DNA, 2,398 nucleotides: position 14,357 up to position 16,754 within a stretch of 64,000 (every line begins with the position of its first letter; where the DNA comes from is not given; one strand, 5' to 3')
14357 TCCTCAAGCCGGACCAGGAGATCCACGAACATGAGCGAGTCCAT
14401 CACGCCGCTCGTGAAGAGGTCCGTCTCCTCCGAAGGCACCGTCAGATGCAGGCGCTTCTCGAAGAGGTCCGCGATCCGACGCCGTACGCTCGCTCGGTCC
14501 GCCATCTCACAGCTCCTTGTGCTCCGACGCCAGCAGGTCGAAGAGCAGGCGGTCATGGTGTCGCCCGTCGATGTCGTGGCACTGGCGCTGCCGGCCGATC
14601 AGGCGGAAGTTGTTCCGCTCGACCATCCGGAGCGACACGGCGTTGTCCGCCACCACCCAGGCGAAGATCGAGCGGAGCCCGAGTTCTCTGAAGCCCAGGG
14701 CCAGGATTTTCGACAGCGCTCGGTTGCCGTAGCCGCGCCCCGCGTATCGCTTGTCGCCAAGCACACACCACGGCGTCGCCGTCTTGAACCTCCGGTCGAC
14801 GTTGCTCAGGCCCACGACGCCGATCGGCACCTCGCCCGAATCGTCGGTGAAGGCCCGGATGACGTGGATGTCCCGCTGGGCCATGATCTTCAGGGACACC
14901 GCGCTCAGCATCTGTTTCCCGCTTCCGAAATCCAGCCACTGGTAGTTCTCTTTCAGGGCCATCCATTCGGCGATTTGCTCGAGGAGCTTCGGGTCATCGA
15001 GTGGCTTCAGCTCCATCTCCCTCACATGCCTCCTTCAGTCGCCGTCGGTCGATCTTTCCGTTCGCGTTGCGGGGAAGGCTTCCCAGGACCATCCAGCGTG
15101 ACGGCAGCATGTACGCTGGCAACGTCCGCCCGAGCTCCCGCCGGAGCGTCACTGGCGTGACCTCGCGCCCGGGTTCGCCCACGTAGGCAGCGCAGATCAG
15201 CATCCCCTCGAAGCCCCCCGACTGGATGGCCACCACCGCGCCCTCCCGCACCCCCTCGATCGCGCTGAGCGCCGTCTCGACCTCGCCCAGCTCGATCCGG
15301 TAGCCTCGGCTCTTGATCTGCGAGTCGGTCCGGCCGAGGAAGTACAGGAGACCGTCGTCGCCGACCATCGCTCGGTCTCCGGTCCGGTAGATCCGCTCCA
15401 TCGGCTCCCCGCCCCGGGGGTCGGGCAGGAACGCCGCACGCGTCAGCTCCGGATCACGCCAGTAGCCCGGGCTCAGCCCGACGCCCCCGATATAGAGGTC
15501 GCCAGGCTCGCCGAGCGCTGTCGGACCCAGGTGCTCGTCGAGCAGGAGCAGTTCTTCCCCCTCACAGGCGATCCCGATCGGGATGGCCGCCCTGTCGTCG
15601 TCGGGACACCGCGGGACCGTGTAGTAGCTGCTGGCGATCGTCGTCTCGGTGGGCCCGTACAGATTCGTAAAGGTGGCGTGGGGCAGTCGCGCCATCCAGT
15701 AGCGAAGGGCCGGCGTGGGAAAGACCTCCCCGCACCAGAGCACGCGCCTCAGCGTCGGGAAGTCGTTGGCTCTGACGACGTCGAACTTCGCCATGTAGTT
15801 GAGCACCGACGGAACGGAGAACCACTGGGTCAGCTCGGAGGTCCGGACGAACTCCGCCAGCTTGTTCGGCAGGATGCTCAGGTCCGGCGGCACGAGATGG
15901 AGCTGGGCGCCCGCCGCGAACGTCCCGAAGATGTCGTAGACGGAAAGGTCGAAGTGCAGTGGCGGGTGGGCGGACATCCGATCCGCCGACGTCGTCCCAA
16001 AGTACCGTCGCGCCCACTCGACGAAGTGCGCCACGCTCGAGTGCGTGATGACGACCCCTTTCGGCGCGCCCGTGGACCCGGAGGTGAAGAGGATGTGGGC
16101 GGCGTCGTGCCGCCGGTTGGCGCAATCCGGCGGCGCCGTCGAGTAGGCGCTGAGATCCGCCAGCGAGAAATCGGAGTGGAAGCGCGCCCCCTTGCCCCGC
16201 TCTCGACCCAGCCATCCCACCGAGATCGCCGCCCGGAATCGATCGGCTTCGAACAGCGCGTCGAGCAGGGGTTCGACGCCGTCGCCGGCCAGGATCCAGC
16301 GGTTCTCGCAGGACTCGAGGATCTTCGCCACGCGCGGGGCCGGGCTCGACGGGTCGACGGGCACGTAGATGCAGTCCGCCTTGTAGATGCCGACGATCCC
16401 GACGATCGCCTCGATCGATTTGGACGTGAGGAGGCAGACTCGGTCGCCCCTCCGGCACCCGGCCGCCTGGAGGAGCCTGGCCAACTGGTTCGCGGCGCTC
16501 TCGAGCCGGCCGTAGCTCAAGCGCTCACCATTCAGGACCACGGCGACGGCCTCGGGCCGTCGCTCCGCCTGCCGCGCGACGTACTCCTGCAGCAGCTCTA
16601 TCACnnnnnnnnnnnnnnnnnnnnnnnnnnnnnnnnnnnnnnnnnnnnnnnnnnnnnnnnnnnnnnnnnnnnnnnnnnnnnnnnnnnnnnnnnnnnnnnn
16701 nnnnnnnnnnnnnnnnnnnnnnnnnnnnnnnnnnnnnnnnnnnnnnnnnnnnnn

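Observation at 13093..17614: DltA/DltC-like loading pair plus an SsuD-like LLM oxygenase and two GNATs inside an EPS operon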

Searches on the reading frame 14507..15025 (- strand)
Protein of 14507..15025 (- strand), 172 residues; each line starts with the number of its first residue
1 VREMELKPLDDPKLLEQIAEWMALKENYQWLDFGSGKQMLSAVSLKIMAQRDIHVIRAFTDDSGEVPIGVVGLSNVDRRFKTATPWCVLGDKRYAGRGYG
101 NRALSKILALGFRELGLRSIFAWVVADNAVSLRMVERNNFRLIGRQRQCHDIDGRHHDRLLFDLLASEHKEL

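Call 6: search_protein_families(library=pfam, max_evalue=0.01, proteins=[window:14507-15025:-])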
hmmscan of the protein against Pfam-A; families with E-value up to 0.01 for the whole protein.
window:14507-15025:- (172 aa): 5 families
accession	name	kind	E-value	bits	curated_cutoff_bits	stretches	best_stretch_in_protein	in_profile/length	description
PF13302.13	Acetyltransf_3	-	1.3e-10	42.6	25.4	1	16-141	13-138/138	Acetyltransferase (GNAT) domain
PF00583.31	Acetyltransf_1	-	5.1e-09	36.9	20.7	1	53-140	34-116/116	Acetyltransferase (GNAT) family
PF13420.13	Acetyltransf_4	-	2.8e-05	24.6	24.3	1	16-160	10-154/155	Acetyltransferase (GNAT) domain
PF13523.12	Acetyltransf_8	-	0.0016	18.5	27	1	88-144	85-141/145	Acetyltransferase (GNAT) domain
PF08445.16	FR47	-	0.0037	17.6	22.1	0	92-143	31-80/86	FR47-like protein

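Call 7: search_protein_families(library=ncbifam, max_evalue=0.01, proteins=[window:14507-15025:-])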
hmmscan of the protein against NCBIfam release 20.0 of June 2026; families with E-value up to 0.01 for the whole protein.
window:14507-15025:- (172 aa): 7 families
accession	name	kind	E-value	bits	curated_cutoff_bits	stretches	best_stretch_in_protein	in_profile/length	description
TIGR03585.1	PseH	equivalog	1.1e-07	32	93.1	1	64-160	59-153/156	UDP-4-amino-4,6-dideoxy-N-acetyl-beta-L-altrosamine N-acetyltransferase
NF040503.1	resist_ArsN1a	equivalog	0.00011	22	170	1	84-162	78-155/159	arsinothricin resistance N-acetyltransferase ArsN1 family A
NF008072.0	PRK10809.1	equivalog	0.00039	20.2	190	1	36-169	58-190/194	ribosomal protein S5-alanine N-acetyltransferase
NF007539.0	PRK10151.1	equivalog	0.00085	19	184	1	67-162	78-172/179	50S ribosomal protein L7/L12-serine acetyltransferase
NF000225.3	AAC_6p_Strep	exception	0.0029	17.6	250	1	68-168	52-154/156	aminoglycoside 6'-N-acetyltransferase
NF011709.0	PRK15130.1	equivalog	0.005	16.7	218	1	57-158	58-158/186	spermidine N1-acetyltransferase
NF040504.1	resist_ArsN1b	equivalog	0.0077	16.1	210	0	88-158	82-151/159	arsinothricin resistance N-acetyltransferase ArsN1 family B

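Call 18: search_solved_structures(query=window:14507-15025:-, max_evalue=0.01)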
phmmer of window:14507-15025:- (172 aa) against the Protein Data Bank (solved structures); distinct sequences matched with E-value up to 0.01: 21.
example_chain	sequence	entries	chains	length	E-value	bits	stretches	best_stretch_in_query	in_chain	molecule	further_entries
8fv0_C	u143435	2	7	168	2.2e-06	31.2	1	59-169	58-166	Diamine N-acetyltransferase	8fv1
5ix3_A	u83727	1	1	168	2.2e-06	31.2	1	59-169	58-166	Diamine N-acetyltransferase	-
1nsl_A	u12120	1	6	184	1e-05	28.9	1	52-168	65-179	Probable acetyltransferase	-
1vhs_A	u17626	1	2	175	0.00055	23.4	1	87-162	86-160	similar to phosphinothricin acetyltransferase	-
2ge3_A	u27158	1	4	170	0.00058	23.3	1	72-161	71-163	probable acetyltransferase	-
6vfm_A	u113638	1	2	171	0.00067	23.1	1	43-163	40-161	Spermidine N1-acetyltransferase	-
5wif_A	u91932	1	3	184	0.0012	22.2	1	57-157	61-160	Spermidine N1-acetyltransferase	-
6d72_A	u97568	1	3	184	0.0012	22.2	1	57-157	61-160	Spermidine N1-acetyltransferase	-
3fbu_A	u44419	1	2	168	0.0015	22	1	91-163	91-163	Acetyltransferase, GNAT family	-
6vfn_A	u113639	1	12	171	0.0018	21.6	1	33-163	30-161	Spermidine N1-acetyltransferase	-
2vzy_A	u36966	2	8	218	0.0031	20.9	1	68-165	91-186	RV0802C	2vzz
4mhd_A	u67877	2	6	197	0.0041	20.5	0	57-167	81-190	Spermidine n1-acetyltransferase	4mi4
4jjx_A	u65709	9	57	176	0.0054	20.1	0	57-167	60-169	Spermidine n1-acetyltransferase | Spermidine N(1)-acetyltransferase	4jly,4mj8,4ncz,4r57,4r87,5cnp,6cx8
6dau_A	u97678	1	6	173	0.0056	20.1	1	57-167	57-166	Spermidine N1-acetyltransferase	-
4ygo_A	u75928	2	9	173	0.0057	20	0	57-167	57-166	Spermidine n1-acetyltransferase | Spermidine N(1)-acetyltransferase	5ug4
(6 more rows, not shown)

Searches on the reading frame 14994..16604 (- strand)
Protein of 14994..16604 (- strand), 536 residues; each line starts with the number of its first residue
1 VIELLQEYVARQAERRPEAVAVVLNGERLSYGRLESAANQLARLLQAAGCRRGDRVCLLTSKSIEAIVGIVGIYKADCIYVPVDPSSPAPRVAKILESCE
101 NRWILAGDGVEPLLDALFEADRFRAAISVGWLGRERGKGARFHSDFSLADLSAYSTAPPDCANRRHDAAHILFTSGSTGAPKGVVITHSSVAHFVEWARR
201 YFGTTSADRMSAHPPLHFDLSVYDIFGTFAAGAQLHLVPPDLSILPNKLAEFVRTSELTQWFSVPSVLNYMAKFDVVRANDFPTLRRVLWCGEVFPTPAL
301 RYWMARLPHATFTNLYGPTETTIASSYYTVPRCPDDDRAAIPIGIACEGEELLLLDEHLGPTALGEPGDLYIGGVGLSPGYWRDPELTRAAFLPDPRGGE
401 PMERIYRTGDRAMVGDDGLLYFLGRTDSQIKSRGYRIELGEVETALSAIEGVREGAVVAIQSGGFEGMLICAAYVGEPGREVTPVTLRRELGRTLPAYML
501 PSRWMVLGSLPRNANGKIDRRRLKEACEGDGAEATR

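Call 6: search_protein_families(library=pfam, max_evalue=0.01, proteins=[window:14994-16604:-])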
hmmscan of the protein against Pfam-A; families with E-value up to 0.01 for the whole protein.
window:14994-16604:- (536 aa): 2 families
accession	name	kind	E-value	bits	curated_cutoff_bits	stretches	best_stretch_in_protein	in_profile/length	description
PF00501.34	AMP-binding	-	2.9e-77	260.5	29.9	1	10-382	2-384/384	AMP-binding enzyme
PF13193.12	AMP-binding_C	-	1.6e-07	32.6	24.5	1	441-517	1-76/76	AMP-binding enzyme C-terminal domain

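Call 7: search_protein_families(library=ncbifam, max_evalue=0.01, proteins=[window:14994-16604:-])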
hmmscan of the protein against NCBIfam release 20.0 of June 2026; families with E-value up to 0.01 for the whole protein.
window:14994-16604:- (536 aa): 106 families (the best 25 are shown)
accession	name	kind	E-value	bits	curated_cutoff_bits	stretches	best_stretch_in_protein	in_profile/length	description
TIGR01733.1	AA-adenyl-dom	subfamily_domain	6.9e-115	384.1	317.4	1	30-457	1-409/409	amino acid adenylation domain-containing protein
NF003417.0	PRK04813.1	subfamily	2.1e-91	307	476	2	164-526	142-502/505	D-alanine--poly(phosphoribitol) ligase subunit DltA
NF004282.0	PRK05691.1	subfamily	1.8e-90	303.1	4090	2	150-525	1257-1624/4334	non-ribosomal peptide synthase/polyketide synthase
TIGR01734.1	D-ala-DACP-lig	equivalog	1e-85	288.2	559.85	2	164-526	140-501/504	D-alanine--poly(phosphoribitol) ligase subunit DltA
NF041803.1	NRPS_SolG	exception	2.3e-85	287.1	2200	1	10-524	568-1071/1163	solanimycin non-ribosomal peptide synthetase SolG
NF038078.1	NRPS_MxcG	equivalog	5.7e-83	279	2300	1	7-531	460-964/1442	myxochelin non-ribosomal peptide synthetase MxcG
TIGR03098.1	ligase_PEP_1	hypoth_equivalog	7.3e-77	259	592.35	1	5-524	2-515/517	acyl-CoA ligase (AMP-forming), exosortase A system-associated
NF047350.1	aureusi_NRPS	equivalog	1.1e-74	251.4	2500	1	7-524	417-892/2373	aureusimine non-ribosomal peptide synthetase AusA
NF007605.2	PRK10252.1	equivalog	3.3e-73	246.8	2400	1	5-523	456-957/1292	enterobactin non-ribosomal peptide synthetase EntF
NF004837.0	PRK06187.1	subfamily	4.9e-70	236.3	476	1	4-530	9-525/531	long-chain-fatty-acid--CoA ligase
NF006182.0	PRK08316.1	subfamily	3.3e-55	187.5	663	1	5-527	13-517/523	fatty acyl-CoA synthetase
TIGR03443.1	alpha_am_amid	equivalog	2.8e-46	157.5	1030.1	2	28-394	270-648/1390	L-aminoadipate-semialdehyde dehydrogenase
NF005702.0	PRK07514.1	subfamily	7.7e-46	156.5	558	1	8-526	8-499/506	malonyl-CoA synthase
NF004511.1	PRK05852.1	equivalog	7.5e-44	150.2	650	1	6-525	2-502/505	FadD7 family fatty acid--CoA ligase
NF006181.0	PRK08314.1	subfamily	9e-44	149.6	705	1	6-528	27-555/563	long-chain-fatty-acid--CoA ligase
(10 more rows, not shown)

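Call 15: search_solved_structures(query=window:14994-16604:-, max_evalue=1e-20)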
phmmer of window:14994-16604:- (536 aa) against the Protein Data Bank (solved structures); distinct sequences matched with E-value up to 1e-20: 108 (the best 60 are shown).
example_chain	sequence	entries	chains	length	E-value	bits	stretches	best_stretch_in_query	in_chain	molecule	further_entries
6mfy_A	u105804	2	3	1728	3.6e-147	494.1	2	12-526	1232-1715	Linear gramicidin synthase subunit A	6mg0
9be3_A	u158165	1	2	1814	4.4e-147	493.9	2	9-525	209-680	Linear gramicidin synthase subunit A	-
9be4_A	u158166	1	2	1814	4.4e-147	493.9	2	9-525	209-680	Linear gramicidin synthase subunit A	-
6mfz_A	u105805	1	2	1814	4.4e-147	493.9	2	9-525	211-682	Linear gramicidin synthase subunit A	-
9meh_A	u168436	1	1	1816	4.4e-147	493.9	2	9-525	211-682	Linear gramicidin synthase subunit A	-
8xjz_C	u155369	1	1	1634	9.7e-111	373.9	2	153-526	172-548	Peptide synthetase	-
6p1j_A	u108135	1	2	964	4.4e-81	276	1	6-523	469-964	Txo2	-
9bfd_A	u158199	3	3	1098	9.5e-78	265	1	8-525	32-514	Tyrocidine synthase 1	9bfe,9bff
7ly7_A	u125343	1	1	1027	3.7e-76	259.8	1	149-524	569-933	BmdB, Bacillamide NRPS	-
7ly4_E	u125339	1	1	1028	3.7e-76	259.8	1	149-524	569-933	BmdB, bacillamide NRPS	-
6o6e_B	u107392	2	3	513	3.8e-74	253.1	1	3-533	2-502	L-proline--[L-prolyl-carrier protein] ligase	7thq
6lta_A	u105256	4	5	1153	5.8e-73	249.2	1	4-525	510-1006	Nonribosomal peptide synthetase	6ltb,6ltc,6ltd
5es6_A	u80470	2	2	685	8.3e-73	248.7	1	120-525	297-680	Linear gramicidin synthase subunit A | Linear gramicidin synthetase subunit A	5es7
5es5_A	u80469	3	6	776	1.1e-72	248.3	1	127-525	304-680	Linear gramicidin synthetase subunit A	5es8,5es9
4d4g_A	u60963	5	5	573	1.2e-72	248.2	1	150-524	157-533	APNAA1 | APNA A1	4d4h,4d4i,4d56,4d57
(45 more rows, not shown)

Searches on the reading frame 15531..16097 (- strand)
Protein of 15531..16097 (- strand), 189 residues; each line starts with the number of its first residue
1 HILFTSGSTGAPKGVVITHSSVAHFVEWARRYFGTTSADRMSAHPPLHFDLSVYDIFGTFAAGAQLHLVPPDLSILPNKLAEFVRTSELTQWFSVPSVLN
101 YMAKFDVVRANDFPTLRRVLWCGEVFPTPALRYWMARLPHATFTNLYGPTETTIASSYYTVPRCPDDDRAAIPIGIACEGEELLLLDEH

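Call 35: search_solved_structures(query=window:15531-16097:-, max_evalue=1e-10, show_alignments=5)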
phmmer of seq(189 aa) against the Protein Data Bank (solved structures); distinct sequences matched with E-value up to 1e-10: 68 (the best 60 are shown).
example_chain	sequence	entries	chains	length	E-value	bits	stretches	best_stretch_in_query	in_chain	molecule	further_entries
6mfy_A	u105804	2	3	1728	4.6e-38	134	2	1-188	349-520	Linear gramicidin synthase subunit A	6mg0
6mfz_A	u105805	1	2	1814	5.2e-38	133.8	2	1-188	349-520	Linear gramicidin synthase subunit A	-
9be3_A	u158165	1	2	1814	5.2e-38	133.8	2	1-188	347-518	Linear gramicidin synthase subunit A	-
9be4_A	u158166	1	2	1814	5.2e-38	133.8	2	1-188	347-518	Linear gramicidin synthase subunit A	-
9meh_A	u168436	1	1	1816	5.3e-38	133.8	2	1-188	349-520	Linear gramicidin synthase subunit A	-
6o6e_B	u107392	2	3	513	5.9e-37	130.4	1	1-183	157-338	L-proline--[L-prolyl-carrier protein] ligase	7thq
8xjz_C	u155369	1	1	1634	4.8e-32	114.4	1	1-189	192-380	Peptide synthetase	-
6akd_A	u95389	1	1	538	5.7e-29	104.3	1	1-186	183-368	AMP-dependent synthetase and ligase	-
7thn_B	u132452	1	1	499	1.9e-28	102.6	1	2-188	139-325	L-proline--[L-prolyl-carrier protein] ligase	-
3dhv_A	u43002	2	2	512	5.3e-28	101.2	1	1-186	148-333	D-alanine-poly(phosphoribitol) ligase | D-alanine--poly(phosphoribitol) ligase subunit 1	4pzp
3fcc_A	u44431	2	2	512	5.3e-28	101.2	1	1-186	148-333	D-alanine--poly(phosphoribitol) ligase subunit 1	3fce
4oxi_A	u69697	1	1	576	1.3e-27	99.9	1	2-188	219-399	Enterobactin synthetase component F-related protein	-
7vhv_D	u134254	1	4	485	2.1e-27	99.3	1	2-187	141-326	D-alanine--D-alanyl carrier protein ligase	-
7dq5_A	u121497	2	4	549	4.5e-27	98.2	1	1-189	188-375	Putative ATP-dependent b-aminoacyl-ACP synthetase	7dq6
6lta_A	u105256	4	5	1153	6.4e-27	97.7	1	1-184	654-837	Nonribosomal peptide synthetase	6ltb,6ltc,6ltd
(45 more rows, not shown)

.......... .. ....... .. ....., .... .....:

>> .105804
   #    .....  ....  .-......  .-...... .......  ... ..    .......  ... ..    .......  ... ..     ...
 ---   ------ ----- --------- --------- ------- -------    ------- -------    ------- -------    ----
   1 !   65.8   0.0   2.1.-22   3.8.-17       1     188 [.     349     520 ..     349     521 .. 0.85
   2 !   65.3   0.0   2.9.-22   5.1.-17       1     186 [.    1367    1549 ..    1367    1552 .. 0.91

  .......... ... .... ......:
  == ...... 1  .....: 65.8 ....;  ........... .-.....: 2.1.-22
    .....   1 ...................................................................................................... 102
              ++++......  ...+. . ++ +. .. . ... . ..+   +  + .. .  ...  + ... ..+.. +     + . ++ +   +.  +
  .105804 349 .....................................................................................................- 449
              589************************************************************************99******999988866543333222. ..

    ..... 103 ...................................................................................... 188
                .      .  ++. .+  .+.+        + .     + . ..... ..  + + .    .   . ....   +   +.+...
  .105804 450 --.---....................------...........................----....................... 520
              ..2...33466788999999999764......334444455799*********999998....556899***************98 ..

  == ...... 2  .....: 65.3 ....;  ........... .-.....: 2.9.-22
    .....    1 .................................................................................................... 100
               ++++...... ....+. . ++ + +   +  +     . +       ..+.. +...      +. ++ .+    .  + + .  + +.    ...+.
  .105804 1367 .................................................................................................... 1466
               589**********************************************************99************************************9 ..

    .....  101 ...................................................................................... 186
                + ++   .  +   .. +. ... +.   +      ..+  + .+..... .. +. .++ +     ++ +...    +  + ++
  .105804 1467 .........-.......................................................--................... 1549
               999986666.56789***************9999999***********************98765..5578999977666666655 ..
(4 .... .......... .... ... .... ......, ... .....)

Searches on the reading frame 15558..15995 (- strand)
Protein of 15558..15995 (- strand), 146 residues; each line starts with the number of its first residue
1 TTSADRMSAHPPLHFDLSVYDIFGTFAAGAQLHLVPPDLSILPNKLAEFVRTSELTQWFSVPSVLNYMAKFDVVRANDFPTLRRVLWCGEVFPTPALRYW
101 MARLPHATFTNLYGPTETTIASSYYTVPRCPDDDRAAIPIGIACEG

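Call 38: search_solved_structures(query=window:15558-15995:-, max_evalue=1e-12, show_alignments=5)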
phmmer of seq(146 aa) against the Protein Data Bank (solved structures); distinct sequences matched with E-value up to 1e-12: 21.
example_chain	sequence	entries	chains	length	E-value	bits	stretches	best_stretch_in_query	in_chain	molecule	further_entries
6o6e_B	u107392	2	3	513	2e-24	89.5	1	5-146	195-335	L-proline--[L-prolyl-carrier protein] ligase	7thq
4oxi_A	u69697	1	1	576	7.1e-19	71.4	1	3-145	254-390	Enterobactin synthetase component F-related protein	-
7vhv_D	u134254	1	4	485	4.4e-17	65.6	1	11-143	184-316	D-alanine--D-alanyl carrier protein ligase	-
3fcc_A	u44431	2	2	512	1.1e-16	64.4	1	11-142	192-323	D-alanine--poly(phosphoribitol) ligase subunit 1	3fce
3dhv_A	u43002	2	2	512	1.1e-16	64.4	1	11-142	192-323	D-alanine-poly(phosphoribitol) ligase | D-alanine--poly(phosphoribitol) ligase subunit 1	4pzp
7dq5_A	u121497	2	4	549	8.5e-16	61.4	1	2-143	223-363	Putative ATP-dependent b-aminoacyl-ACP synthetase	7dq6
6akd_A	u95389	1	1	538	1.1e-15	61.1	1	7-125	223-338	AMP-dependent synthetase and ligase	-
3e7w_A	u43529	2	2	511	1.2e-15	61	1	11-143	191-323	D-alanine--poly(phosphoribitol) ligase subunit 1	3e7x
8yyr_A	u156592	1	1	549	1.6e-15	60.6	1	2-143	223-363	Putative ATP-dependent b-aminoacyl-ACP synthetase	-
8yyq_A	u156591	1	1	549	2.8e-15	59.7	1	2-143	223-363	Putative ATP-dependent b-aminoacyl-ACP synthetase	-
7thn_B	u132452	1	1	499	3.5e-15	59.4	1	2-146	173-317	L-proline--[L-prolyl-carrier protein] ligase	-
8xjz_C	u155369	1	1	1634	5.1e-15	58.9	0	13-146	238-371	Peptide synthetase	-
6m01_A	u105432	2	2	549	1.6e-14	57.3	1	2-143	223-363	Putative ATP-dependent b-aminoacyl-ACP synthetase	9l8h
7r27_A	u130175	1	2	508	2.9e-14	56.5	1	9-142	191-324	D-alanine--D-alanyl carrier protein ligase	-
6mfy_A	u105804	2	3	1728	4e-14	56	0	14-141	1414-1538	Linear gramicidin synthase subunit A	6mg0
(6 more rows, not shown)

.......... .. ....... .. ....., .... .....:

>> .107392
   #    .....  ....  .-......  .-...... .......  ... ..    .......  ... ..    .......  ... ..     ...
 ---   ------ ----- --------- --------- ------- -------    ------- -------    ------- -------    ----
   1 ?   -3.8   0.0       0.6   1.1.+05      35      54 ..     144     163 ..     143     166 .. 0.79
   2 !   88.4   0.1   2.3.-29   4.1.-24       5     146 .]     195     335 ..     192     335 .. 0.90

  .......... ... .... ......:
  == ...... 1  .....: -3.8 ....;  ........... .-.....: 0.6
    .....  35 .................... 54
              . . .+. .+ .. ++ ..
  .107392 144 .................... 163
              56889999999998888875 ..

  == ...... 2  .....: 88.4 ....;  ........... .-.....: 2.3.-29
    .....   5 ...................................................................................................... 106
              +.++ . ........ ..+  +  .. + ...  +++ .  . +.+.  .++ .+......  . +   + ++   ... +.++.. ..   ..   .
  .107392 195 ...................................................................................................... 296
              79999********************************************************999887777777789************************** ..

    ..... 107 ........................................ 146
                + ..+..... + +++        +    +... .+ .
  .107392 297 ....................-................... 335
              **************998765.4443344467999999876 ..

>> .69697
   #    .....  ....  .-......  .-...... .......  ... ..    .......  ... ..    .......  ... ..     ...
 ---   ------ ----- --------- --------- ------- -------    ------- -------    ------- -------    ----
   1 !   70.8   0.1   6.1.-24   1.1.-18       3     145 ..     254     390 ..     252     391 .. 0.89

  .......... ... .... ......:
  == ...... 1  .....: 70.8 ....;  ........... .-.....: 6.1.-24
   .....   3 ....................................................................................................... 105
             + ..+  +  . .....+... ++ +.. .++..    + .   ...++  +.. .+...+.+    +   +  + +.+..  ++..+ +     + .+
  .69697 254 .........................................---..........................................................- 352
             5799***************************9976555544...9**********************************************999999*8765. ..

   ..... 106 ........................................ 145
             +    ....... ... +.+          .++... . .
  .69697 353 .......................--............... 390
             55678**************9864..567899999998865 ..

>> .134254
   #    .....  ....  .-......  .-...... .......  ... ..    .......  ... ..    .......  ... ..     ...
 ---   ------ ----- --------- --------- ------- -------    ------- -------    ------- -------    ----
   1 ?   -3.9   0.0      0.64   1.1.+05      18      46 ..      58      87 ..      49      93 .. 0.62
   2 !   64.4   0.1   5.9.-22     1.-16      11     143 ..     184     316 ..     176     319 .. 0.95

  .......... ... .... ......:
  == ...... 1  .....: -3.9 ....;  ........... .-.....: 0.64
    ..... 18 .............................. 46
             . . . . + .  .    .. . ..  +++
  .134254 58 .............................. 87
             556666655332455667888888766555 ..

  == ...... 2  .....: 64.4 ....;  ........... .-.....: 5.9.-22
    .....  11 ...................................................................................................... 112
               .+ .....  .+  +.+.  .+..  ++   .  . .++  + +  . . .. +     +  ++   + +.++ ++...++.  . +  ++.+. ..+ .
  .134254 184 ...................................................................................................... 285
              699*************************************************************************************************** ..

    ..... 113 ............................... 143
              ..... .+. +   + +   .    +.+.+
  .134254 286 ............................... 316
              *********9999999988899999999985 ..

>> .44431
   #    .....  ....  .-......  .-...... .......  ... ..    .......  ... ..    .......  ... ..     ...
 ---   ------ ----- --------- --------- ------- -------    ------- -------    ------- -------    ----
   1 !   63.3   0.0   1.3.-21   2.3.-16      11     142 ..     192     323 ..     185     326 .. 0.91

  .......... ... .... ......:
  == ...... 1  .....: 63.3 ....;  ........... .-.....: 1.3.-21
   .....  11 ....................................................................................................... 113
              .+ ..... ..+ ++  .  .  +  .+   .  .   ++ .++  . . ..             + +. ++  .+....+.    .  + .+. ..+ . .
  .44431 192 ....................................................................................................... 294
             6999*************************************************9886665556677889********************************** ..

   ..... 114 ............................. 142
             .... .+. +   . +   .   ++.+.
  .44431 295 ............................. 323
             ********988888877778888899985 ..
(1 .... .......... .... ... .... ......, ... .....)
